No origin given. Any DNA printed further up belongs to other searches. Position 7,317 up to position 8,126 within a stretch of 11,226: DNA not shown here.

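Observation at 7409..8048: AT-rich lipoprotein moron with its own terminator inserted between tail-tip genes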

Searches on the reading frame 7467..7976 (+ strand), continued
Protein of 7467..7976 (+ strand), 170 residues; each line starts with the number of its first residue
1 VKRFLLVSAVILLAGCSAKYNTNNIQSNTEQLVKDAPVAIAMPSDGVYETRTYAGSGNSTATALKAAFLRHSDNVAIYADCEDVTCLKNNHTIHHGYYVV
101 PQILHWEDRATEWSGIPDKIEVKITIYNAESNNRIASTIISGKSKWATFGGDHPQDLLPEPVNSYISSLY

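Call 27: predict_structure(alignment_id=A1)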
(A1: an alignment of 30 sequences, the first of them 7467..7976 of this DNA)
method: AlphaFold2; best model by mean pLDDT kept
length: 170 residues; sequences in the alignment: 30
mean_pLDDT: 86.5   pTM: 0.81
mean pLDDT of the five models: 86.5, 86.4, 85.8, 85.6, 83.2
residues with pLDDT >= 90: 108; 70-90: 31; 50-70: 27; < 50: 4
segments of 3 or more residues with pLDDT < 50: 12-15
pLDDT, mean of each block of 10 residues (from residue 1): 52 58 85 97 93 95 98 98 97 97 87 73 97 95 70 82 96
secondary structure, 60 per line:
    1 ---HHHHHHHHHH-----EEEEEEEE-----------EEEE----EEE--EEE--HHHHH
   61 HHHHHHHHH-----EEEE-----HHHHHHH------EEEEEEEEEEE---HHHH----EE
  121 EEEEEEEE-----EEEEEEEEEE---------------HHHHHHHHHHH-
elements in order: H4-13 E19-26 E38-41 E46-48 E51-53 H56-69 E75-78 H84-90 E97-107 H111-114 E119-128 E134-143 H159-169

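Call 31: fold_search(model_id=the predicted structure, library=pdb)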
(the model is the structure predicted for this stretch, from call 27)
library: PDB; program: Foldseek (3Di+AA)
matches with E <= 10: 1415; with E <= 0.001: 30
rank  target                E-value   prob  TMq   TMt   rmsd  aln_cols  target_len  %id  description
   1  5t0z_A                3.0e-08  1.00  0.61  0.65   3.7       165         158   10  PelC from Geobacter metallireducens (released 2017-03-15)
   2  5t10_C                3.6e-08  1.00  0.52  0.62   4.9       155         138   11  PelC dodecamer from Paraburkholderia phytofirmans, space group P6 (released 2017-03-15)
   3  5t0z_B                3.8e-08  1.00  0.63  0.67   3.4       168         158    9  PelC from Geobacter metallireducens (released 2017-03-15)
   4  5t0z_D                5.0e-08  1.00  0.66  0.71   3.4       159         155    8  PelC from Geobacter metallireducens (released 2017-03-15)
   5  5t10_B                6.0e-08  1.00  0.62  0.73   3.6       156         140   10  PelC dodecamer from Paraburkholderia phytofirmans, space group P6 (released 2017-03-15)
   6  9h80_A                6.8e-08  1.00  0.57  0.62   4.9       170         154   10  Structure of the outer membrane exopolysaccharide transporter PelBC (released 2025-06-11)
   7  5t11_K                8.2e-08  1.00  0.59  0.74   4.0       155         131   12  PelC L103M dodecamer from Paraburkholderia phytofirmans, space group C2 (released 2017-03-15)
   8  5t0z_C                8.2e-08  1.00  0.62  0.66   3.9       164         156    8  PelC from Geobacter metallireducens (released 2017-03-15)
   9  5t11_E                1.1e-07  1.00  0.52  0.61   4.8       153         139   12  PelC L103M dodecamer from Paraburkholderia phytofirmans, space group C2 (released 2017-03-15)
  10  5t11_I                1.4e-07  1.00  0.54  0.66   4.5       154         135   13  PelC L103M dodecamer from Paraburkholderia phytofirmans, space group C2 (released 2017-03-15)
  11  5t11_G                2.1e-07  1.00  0.53  0.63   4.5       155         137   13  PelC L103M dodecamer from Paraburkholderia phytofirmans, space group C2 (released 2017-03-15)
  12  5t11_B                2.9e-07  1.00  0.58  0.68   3.8       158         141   11  PelC L103M dodecamer from Paraburkholderia phytofirmans, space group C2 (released 2017-03-15)
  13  5t11_D                2.9e-07  1.00  0.53  0.65   4.5       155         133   12  PelC L103M dodecamer from Paraburkholderia phytofirmans, space group C2 (released 2017-03-15)
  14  5t11_A                3.3e-07  1.00  0.56  0.68   4.2       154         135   12  PelC L103M dodecamer from Paraburkholderia phytofirmans, space group C2 (released 2017-03-15)
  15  5t11_F                3.5e-07  1.00  0.56  0.67   4.2       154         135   14  PelC L103M dodecamer from Paraburkholderia phytofirmans, space group C2 (released 2017-03-15)
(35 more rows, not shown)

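Call 33: find_related_loci(query=A1, collection=viral_contigs, flank=5000)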
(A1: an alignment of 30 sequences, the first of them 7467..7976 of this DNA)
Query A1 (170 aa) in viral_contigs; peptide patterns used: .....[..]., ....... (x = any residue, [..] = any of these).
98 stretches matched a pattern; 17 encode a relative of the query (tblastn E <= 1e-3); 17 distinct loci.
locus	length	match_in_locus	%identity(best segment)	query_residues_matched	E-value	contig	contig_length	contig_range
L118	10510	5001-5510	98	1-170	1e-113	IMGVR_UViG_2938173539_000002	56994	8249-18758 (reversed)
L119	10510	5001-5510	97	1-170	7e-113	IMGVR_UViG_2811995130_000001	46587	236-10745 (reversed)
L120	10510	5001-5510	91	1-170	2e-107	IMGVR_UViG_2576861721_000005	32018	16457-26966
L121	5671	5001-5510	90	1-170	3e-107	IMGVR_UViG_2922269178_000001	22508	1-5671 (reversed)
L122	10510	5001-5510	89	1-170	2e-106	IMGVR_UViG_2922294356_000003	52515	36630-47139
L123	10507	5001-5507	57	2-170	2e-71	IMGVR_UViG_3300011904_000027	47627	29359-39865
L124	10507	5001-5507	57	2-170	9e-71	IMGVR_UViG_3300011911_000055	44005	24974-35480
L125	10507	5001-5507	57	2-170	2e-70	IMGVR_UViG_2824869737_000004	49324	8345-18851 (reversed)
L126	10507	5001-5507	57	2-170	4e-70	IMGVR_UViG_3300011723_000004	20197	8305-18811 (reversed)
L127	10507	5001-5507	57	2-170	4e-70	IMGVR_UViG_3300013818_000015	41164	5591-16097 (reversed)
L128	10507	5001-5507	45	1-170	7e-46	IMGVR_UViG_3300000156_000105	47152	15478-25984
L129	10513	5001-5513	46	1-170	5e-45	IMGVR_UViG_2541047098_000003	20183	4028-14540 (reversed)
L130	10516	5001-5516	46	1-170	2e-42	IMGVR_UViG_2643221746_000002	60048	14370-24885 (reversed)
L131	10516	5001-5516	45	1-170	2e-41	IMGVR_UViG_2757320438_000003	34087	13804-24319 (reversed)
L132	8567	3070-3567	46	4-170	3e-41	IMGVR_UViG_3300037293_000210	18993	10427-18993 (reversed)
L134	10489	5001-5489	40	9-170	2e-36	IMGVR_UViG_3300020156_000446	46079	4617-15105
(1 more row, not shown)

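Call 36: search_protein_families(library=pfam, proteins=[L123:242-1342:+, L123:2693-3085:+, L123:3487-4218:+, L123:4253-4903:+, L123:5643-6167:+, L123:6269-9526:+, L128:4209-4964:+, L128:5919-6539:+, L128:2337-2999:-, L128:7863-8837:+], max_evalue=0.001)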
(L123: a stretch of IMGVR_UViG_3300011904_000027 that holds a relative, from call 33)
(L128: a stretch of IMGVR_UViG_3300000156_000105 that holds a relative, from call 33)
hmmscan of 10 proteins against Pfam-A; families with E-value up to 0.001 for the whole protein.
L123:242-1342:+ (367 aa): 1 family
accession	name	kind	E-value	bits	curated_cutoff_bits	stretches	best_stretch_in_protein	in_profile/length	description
PF19774.5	DUF6260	-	1e-114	383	26.6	1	52-363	2-301/301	Family of unknown function (DUF6260)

L123:2693-3085:+ (131 aa): 0 families

L123:3487-4218:+ (244 aa): 4 families
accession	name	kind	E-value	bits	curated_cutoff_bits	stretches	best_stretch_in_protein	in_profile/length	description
PF13927.12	Ig_3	-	1.8e-08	35.2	30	1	159-225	4-77/78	Immunoglobulin domain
PF06199.17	Phage_tail_2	-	1.9e-08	34.9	23.8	1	8-148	2-130/132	Phage tail tube protein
PF13895.12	Ig_2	-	1e-07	32.5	27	1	158-240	3-78/79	Immunoglobulin domain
PF07679.22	I-set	-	6.8e-05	23.3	23.7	1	159-235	3-85/90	Immunoglobulin I-set domain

L123:4253-4903:+ (217 aa): 1 family
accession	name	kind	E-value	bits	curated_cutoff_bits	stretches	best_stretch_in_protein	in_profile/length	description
PF19759.4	DUF6246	-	2.3e-55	187.7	27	1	21-198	1-185/185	Family of unknown function (DUF6246)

L123:5643-6167:+ (175 aa): 0 families

L123:6269-9526:+ (1086 aa): 2 families
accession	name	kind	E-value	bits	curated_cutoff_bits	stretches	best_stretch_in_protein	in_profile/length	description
PF20155.4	TMP_3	-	1.1e-44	153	41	1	68-256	1-189/192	Tape measure protein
PF06120.16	Phage_HK97_TLTM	-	1.9e-14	54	24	1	421-681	7-269/295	Tail length tape measure protein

L128:4209-4964:+ (252 aa): 0 families

L128:5919-6539:+ (207 aa): 0 families

L128:2337-2999:- (220 aa): 0 families

L128:7863-8837:+ (325 aa): 0 families

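Call 37: search_protein_families(library=pfam, proteins=[L129:4146-4955:+, L129:6133-6870:+, L129:2812-3582:-, L130:4257-4949:+, L130:5889-6803:+, L130:2923-3777:-, L132:1882-3000:+, L132:4828-5844:+, L134:3195-4082:+, L134:6060-6863:-], max_evalue=0.001)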
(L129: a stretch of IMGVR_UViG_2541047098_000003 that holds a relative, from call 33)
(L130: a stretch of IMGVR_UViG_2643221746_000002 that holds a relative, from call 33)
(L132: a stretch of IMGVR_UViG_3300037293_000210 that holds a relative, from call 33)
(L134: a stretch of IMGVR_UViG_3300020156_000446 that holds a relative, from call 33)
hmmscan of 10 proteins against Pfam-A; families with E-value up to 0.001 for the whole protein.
L129:4146-4955:+ (270 aa): 3 families
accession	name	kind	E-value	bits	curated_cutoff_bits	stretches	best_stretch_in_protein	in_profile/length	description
PF00717.28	Peptidase_S24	-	4.4e-17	62.3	23.3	1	138-264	3-116/116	Peptidase S24-like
PF01381.28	HTH_3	-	1.9e-06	28.3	23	1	27-81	3-55/55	Helix-turn-helix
PF13560.12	HTH_31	-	0.00019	22.1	27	1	29-80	10-60/64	Helix-turn-helix domain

L129:6133-6870:+ (246 aa): 0 families

L129:2812-3582:- (256 aa): 1 family
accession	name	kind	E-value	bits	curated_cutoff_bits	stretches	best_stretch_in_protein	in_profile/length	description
PF17948.6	DnaT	-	4.1e-09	36.5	25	1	159-224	2-64/69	DnaT DNA-binding domain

L130:4257-4949:+ (231 aa): 5 families
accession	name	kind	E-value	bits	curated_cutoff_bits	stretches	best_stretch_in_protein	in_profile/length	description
PF00717.28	Peptidase_S24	-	1.8e-27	95.8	23.3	1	103-224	1-116/116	Peptidase S24-like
PF01381.28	HTH_3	-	1.3e-09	38.4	23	1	20-73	1-55/55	Helix-turn-helix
PF12844.13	HTH_19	-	5e-07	30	30.2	1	18-75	2-60/64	Helix-turn-helix domain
PF13560.12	HTH_31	-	1e-05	26.1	27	1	16-68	2-56/64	Helix-turn-helix domain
PF13744.12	HTH_37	-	6.2e-05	23.2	27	1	9-52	12-55/80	Helix-turn-helix domain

L130:5889-6803:+ (305 aa): 0 families

L130:2923-3777:- (284 aa): 2 families
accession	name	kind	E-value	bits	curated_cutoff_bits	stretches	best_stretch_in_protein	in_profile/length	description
PF04492.19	Phage_rep_O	-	9e-14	52.2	28.7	1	10-90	7-87/95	Bacteriophage replication protein O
PF12802.13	MarR_2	-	0.0002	21.9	27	0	27-85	2-53/61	MarR family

L132:1882-3000:+ (373 aa): 4 families
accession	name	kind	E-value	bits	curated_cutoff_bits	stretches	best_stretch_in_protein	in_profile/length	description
PF00717.28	Peptidase_S24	-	2e-26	92.4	23.3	1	245-366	1-116/116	Peptidase S24-like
PF01381.28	HTH_3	-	3.2e-12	46.7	23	1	158-211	1-55/55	Helix-turn-helix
PF12844.13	HTH_19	-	2e-08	34.5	30.2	1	157-211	3-58/64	Helix-turn-helix domain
PF13560.12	HTH_31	-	3.8e-08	34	27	1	156-207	4-57/64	Helix-turn-helix domain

L132:4828-5844:+ (339 aa): 1 family
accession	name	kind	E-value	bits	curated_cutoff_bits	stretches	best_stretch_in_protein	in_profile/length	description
PF10546.14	P63C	-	2.5e-26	92.5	26.1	1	205-295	1-93/93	P63C domain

L134:3195-4082:+ (296 aa): 0 families

L134:6060-6863:- (267 aa): 1 family
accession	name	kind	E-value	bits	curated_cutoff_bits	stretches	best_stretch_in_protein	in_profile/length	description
PF00717.28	Peptidase_S24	-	3.4e-15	56.2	23.3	1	140-260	5-115/116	Peptidase S24-like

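Call 39: find_encoding_contigs(protein=P0004, flank=7000, max_places=2)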
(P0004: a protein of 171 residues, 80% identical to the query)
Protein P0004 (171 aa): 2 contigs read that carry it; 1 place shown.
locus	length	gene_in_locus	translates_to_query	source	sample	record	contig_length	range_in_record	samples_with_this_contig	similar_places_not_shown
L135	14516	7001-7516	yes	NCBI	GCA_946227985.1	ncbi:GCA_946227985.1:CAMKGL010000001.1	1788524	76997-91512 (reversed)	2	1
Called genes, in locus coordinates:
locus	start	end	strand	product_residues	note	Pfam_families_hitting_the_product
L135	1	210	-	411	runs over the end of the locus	PF00155:Aminotran_1_2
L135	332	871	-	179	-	PF00583:Acetyltransf_1, PF13302:Acetyltransf_3, PF13420:Acetyltransf_4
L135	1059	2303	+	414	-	PF07350:Gig2-like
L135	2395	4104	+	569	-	PF07694:5TM-5TMR_LYT, PF07155:ECF-ribofla_trS (weak), PF06580:His_kinase, PF02518:HATPase_c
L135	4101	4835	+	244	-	PF00072:Response_reg, PF04397:LytTR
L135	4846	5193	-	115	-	PF10697:DUF2502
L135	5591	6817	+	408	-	PF07690:MFS_1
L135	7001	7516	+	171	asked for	PF16105:DUF4823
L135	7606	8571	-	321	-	PF02685:Glucokinase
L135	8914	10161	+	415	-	PF00654:Voltage_CLC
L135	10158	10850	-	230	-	PF01177:Asp_Glu_race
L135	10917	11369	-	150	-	PF05232:BTP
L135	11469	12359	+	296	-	PF00126:HTH_1, PF03466:LysR_substrate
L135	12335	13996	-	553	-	PF02776:TPP_enzyme_N, PF00205:TPP_enzyme_M, PF02775:TPP_enzyme_C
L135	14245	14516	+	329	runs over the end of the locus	PF00248:Aldo_ket_red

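Call 40: find_encoding_contigs(protein=P0039, flank=7000, max_places=3)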
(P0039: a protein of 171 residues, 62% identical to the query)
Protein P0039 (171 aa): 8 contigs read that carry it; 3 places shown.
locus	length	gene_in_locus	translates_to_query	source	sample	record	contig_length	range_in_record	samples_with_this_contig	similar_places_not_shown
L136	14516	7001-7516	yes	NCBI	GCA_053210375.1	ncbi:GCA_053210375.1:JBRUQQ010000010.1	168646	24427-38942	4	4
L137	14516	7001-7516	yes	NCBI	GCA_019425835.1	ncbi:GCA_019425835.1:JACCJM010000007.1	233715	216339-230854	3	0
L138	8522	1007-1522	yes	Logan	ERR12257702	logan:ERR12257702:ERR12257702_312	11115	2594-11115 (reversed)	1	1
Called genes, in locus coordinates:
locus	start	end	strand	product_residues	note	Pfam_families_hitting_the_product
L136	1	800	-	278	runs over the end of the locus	PF00561:Abhydrolase_1, PF12146:Hydrolase_4, PF12697:Abhydrolase_6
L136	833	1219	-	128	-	PF01042:Ribonuc_L-PSP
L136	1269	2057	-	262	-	PF00857:Isochorismatase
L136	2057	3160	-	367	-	PF00296:Bac_luciferase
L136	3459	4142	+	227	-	PF00440:TetR_N, PF08362:TetR_C_3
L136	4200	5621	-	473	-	PF00324:AA_permease, PF13520:AA_permease_2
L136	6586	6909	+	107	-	-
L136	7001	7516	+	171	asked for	PF16105:DUF4823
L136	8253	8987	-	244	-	PF08003:Methyltransf_9 (weak), PF13489:Methyltransf_23, PF06325:PrmA (weak), PF13649:Methyltransf_25, PF13847:Methyltransf_31, PF08241:Methyltransf_11, PF08242:Methyltransf_12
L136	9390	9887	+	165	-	-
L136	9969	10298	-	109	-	-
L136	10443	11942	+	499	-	PF00128:Alpha-amylase, PF02324:Glyco_hydro_70 (faint)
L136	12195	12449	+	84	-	-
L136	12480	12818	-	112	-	PF06942:GlpM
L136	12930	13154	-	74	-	PF10769:DUF2594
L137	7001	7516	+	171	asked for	PF16105:DUF4823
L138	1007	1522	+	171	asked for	PF16105:DUF4823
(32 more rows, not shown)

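Call 41: find_encoding_contigs(protein=P0092, flank=7000, max_places=2)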
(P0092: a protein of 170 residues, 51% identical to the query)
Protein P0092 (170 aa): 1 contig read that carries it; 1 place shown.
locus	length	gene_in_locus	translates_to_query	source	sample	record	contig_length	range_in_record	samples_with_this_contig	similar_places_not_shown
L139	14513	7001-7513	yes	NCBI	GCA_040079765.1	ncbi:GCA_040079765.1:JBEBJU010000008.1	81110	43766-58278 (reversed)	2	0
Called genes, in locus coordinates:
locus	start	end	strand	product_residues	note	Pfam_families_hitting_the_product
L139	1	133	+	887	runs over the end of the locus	PF03699:UPF0182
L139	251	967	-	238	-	PF00589:Phage_integrase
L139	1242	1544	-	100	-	PF13495:Phage_int_SAM_4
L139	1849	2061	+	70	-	-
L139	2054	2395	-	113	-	-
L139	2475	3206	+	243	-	PF19319:DUF5919 (faint)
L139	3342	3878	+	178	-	-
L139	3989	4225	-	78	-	-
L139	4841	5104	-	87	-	-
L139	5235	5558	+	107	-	-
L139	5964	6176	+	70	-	-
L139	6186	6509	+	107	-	-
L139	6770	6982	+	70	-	-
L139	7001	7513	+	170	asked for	PF16105:DUF4823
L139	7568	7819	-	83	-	-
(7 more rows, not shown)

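Call 49: search_solved_structures(query=A1, max_evalue=10, show_alignments=2)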
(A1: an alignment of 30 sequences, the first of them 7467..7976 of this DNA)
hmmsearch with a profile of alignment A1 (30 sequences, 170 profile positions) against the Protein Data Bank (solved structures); distinct sequences matched with E-value up to 10: 0.
